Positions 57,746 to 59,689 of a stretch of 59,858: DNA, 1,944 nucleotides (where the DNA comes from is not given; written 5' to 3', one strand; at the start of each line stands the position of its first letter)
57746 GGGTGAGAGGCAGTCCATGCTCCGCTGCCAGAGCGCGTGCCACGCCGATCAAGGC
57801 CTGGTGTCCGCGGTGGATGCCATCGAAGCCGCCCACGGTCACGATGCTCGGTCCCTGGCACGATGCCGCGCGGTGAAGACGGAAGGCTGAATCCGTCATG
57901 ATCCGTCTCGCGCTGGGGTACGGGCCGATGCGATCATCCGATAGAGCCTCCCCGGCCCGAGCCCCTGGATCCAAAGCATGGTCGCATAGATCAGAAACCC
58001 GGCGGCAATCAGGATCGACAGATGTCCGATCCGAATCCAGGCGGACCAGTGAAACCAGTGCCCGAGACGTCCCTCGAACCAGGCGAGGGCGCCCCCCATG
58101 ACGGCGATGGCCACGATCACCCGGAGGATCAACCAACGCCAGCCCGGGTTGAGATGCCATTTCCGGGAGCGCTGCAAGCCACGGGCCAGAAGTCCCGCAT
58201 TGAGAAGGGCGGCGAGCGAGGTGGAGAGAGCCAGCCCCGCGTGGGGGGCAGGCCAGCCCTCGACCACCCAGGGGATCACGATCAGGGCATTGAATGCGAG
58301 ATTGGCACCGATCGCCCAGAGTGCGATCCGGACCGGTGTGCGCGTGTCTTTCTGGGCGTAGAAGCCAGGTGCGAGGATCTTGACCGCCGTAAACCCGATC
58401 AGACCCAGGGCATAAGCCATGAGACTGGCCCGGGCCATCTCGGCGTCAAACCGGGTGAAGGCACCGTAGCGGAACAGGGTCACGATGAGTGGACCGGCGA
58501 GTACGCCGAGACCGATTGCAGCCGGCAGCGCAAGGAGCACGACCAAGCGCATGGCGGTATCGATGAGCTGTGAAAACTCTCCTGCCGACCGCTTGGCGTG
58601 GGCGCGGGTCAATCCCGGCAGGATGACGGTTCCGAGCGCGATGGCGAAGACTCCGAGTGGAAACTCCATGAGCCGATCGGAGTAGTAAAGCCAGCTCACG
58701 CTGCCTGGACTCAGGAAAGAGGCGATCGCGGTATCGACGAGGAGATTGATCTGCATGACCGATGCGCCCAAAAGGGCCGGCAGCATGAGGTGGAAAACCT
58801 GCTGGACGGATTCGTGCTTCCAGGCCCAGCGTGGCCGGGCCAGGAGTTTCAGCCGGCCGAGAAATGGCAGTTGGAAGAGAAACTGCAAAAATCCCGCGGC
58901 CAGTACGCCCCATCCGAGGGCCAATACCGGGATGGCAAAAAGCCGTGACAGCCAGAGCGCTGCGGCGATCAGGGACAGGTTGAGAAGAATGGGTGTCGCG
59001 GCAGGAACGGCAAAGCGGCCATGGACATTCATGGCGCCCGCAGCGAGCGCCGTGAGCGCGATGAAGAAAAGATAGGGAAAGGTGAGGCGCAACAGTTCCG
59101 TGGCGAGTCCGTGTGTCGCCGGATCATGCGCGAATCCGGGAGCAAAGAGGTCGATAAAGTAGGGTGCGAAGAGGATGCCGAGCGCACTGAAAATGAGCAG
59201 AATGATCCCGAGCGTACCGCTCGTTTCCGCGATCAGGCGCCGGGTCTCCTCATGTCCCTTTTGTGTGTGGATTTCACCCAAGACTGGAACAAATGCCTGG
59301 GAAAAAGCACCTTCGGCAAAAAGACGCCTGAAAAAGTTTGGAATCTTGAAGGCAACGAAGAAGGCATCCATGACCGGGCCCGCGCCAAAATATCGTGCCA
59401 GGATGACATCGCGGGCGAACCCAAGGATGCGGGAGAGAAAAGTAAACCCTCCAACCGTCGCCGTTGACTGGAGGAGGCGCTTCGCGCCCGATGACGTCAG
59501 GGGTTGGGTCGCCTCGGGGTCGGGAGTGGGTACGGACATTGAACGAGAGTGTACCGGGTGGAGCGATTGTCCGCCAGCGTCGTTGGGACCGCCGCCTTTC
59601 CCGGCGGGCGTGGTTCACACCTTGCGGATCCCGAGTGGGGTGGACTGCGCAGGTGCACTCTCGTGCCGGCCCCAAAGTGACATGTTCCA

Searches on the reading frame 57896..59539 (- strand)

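Call 70: search_protein_families(library=pfam, proteins=[window:57896-59539:-], max_evalue=0.00001)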
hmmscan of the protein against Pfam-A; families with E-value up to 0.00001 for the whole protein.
window:57896-59539:- (547 aa): 3 families
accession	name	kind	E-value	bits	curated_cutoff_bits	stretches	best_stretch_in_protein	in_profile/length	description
PF03023.19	MurJ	-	6.8e-134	447.3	27.4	1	47-497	1-442/451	Lipid II flippase MurJ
PF13440.11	Polysacc_synt_3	-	3.5e-07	30.2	23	1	158-356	93-284/293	Polysaccharide biosynthesis protein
PF01554.23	MatE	-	1.6e-06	28.4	24.9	0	79-183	48-148/161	MatE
